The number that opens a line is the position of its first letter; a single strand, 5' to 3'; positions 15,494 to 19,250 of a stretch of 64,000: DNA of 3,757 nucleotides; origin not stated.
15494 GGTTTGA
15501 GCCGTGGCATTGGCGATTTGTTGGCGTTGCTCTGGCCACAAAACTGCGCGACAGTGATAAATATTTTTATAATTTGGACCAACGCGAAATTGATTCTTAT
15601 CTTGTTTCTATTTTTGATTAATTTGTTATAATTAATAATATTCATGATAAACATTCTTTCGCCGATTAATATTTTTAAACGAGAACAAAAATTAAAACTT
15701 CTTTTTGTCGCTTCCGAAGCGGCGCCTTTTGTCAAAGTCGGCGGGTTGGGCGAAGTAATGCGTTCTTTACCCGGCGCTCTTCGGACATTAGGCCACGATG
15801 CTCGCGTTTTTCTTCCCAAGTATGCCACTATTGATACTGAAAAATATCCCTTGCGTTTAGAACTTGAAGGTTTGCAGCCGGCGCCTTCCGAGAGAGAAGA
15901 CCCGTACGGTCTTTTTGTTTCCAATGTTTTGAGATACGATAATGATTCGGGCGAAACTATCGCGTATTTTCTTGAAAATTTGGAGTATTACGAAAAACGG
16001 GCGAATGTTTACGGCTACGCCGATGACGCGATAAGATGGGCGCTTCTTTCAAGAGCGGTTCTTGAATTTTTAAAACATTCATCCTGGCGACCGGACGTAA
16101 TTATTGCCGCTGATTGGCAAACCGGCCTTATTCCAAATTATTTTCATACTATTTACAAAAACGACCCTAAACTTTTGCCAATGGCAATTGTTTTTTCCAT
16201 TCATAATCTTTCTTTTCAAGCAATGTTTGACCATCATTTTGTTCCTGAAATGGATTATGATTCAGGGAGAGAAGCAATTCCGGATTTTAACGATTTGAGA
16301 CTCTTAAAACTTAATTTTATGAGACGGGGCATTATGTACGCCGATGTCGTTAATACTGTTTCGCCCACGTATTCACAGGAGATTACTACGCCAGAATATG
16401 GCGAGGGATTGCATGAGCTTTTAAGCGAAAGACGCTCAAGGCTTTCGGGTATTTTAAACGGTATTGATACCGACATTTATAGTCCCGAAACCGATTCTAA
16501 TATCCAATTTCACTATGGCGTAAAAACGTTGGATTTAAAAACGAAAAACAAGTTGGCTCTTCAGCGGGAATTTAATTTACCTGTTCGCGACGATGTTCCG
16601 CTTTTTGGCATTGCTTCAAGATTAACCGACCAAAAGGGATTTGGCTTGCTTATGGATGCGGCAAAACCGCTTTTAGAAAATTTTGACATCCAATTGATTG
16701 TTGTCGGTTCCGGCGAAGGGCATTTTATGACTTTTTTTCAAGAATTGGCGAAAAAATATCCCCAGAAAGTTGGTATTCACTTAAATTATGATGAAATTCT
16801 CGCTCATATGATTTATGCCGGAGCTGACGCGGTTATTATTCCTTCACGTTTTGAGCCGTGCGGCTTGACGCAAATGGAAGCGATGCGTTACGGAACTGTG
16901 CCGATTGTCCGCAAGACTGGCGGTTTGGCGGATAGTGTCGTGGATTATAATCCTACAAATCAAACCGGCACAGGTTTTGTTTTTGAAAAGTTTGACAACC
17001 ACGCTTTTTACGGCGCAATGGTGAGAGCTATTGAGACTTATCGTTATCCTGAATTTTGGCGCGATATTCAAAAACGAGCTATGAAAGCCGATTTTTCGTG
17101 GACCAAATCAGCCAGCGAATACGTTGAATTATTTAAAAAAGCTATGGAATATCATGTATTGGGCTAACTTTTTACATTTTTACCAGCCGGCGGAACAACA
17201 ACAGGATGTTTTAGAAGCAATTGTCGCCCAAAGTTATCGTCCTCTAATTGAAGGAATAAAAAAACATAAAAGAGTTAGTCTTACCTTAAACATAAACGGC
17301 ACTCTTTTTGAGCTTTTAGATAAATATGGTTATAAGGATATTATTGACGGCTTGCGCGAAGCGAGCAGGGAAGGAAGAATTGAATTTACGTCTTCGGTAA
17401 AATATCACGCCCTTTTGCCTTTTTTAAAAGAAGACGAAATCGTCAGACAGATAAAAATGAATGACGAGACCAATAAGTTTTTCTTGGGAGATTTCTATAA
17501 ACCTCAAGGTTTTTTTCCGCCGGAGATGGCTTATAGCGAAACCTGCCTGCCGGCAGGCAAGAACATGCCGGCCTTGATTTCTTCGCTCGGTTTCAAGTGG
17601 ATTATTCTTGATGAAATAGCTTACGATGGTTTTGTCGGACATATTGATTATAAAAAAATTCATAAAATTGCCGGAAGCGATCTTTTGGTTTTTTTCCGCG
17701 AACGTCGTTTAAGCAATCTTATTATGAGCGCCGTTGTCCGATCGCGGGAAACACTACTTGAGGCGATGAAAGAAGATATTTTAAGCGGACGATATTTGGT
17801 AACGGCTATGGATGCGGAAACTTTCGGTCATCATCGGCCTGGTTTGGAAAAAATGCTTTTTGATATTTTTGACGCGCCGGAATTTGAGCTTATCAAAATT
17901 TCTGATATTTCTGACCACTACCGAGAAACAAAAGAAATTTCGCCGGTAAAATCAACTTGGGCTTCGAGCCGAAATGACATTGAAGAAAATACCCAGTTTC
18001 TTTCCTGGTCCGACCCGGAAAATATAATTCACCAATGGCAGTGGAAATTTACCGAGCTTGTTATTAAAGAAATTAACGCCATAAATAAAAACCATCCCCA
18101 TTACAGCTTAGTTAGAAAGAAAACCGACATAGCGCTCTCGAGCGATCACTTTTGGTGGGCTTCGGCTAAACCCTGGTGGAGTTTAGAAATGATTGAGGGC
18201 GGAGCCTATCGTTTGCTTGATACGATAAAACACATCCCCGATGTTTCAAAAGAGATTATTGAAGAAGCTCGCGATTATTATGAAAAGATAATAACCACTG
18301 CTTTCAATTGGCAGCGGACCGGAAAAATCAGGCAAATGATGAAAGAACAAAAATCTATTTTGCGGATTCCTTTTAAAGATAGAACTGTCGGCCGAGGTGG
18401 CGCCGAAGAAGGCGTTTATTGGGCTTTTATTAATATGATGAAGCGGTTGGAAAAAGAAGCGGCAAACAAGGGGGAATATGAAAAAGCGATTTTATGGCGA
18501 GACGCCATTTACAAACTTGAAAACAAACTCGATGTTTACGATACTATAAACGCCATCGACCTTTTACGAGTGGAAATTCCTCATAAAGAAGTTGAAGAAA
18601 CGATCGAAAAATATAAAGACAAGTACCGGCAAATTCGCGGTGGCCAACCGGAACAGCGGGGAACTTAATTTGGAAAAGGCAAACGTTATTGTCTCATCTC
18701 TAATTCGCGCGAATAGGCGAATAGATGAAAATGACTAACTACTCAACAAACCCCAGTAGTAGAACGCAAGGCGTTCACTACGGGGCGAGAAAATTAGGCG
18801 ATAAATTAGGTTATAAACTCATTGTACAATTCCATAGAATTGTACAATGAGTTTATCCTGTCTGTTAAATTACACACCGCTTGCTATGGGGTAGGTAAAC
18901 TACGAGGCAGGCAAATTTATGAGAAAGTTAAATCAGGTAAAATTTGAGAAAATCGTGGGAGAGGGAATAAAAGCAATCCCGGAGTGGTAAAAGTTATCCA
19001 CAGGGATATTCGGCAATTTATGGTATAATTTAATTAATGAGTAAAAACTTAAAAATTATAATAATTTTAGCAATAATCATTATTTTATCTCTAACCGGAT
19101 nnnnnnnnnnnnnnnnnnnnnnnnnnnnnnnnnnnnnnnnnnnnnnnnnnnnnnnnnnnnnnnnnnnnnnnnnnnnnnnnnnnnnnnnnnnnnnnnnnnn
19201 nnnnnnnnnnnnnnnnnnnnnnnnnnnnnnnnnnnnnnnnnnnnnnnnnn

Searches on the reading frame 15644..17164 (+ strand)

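Call 66: search_protein_families(library=pfam, proteins=[window:15644-17164:+], max_evalue=0.0001)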
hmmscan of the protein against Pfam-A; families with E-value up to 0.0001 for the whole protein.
window:15644-17164:+ (507 aa): 5 families
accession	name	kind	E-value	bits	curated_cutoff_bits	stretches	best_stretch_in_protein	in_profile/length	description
PF08323.17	Glyco_transf_5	-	2e-66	224.6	22.7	1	18-261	1-238/239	Starch synthase catalytic domain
PF00534.26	Glycos_transf_1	-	6.1e-19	68.6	26.4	1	312-466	9-159/172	Glycosyl transferases group 1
PF13692.12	Glyco_trans_1_4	-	6.5e-15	56.1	27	1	320-464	3-141/142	Glycosyl transferases group 1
PF20706.3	GT4-conflict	-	1.2e-05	24.9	26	1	325-466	204-354/385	Family 4 Glycosyltransferase in conflict systems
PF13579.12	Glyco_trans_4_4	-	5.2e-05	24.1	29.7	0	33-163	1-85/158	Glycosyl transferase 4-like domain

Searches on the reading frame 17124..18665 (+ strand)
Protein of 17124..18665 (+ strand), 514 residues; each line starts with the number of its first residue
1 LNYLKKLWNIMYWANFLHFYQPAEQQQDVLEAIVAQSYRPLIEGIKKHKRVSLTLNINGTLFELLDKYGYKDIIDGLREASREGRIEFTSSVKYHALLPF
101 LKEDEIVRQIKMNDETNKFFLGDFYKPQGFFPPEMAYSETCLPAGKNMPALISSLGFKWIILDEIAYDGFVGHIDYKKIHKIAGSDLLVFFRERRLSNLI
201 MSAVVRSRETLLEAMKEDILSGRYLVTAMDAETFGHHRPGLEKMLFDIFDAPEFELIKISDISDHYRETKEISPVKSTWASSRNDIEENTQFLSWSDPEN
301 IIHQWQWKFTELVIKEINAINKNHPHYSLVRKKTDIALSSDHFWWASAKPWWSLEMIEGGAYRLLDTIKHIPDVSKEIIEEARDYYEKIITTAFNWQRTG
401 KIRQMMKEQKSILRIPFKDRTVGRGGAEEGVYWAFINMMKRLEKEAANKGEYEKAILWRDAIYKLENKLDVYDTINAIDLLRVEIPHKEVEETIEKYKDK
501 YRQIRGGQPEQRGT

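Call 66: search_protein_families(library=pfam, proteins=[window:17124-18665:+], max_evalue=0.0001)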
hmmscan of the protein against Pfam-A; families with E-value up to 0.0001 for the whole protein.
window:17124-18665:+ (514 aa): 1 family
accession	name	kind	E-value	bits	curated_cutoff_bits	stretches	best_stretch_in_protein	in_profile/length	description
PF03065.20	Glyco_hydro_57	-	1.1e-27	97.6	21.2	1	36-264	46-280/291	Glycosyl hydrolase family 57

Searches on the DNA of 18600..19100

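Call 61: search_rna_families(source=window, start=18600, end=19100, threshold=evalue, max_evalue=1)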
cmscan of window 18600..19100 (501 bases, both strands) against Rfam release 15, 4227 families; matches with E-value up to 1: 3.
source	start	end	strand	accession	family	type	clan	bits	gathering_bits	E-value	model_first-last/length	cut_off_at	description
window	18805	18862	-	RF00969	mir-556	Gene; miRNA;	-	21.8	84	0.15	1-88/88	no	mir-556 microRNA precursor family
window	18805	18862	+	RF00969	mir-556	Gene; miRNA;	-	20.7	84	0.3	1-88/88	no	mir-556 microRNA precursor family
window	18799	18869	+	RF00841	mir-384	Gene; miRNA;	-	20.5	72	0.66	1-88/88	no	mir-384 microRNA precursor family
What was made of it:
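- Tried and rejected: An Rfam search of the 368-nt upstream region returned only spurious miRNA-like hits on the palindrome (call 61).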
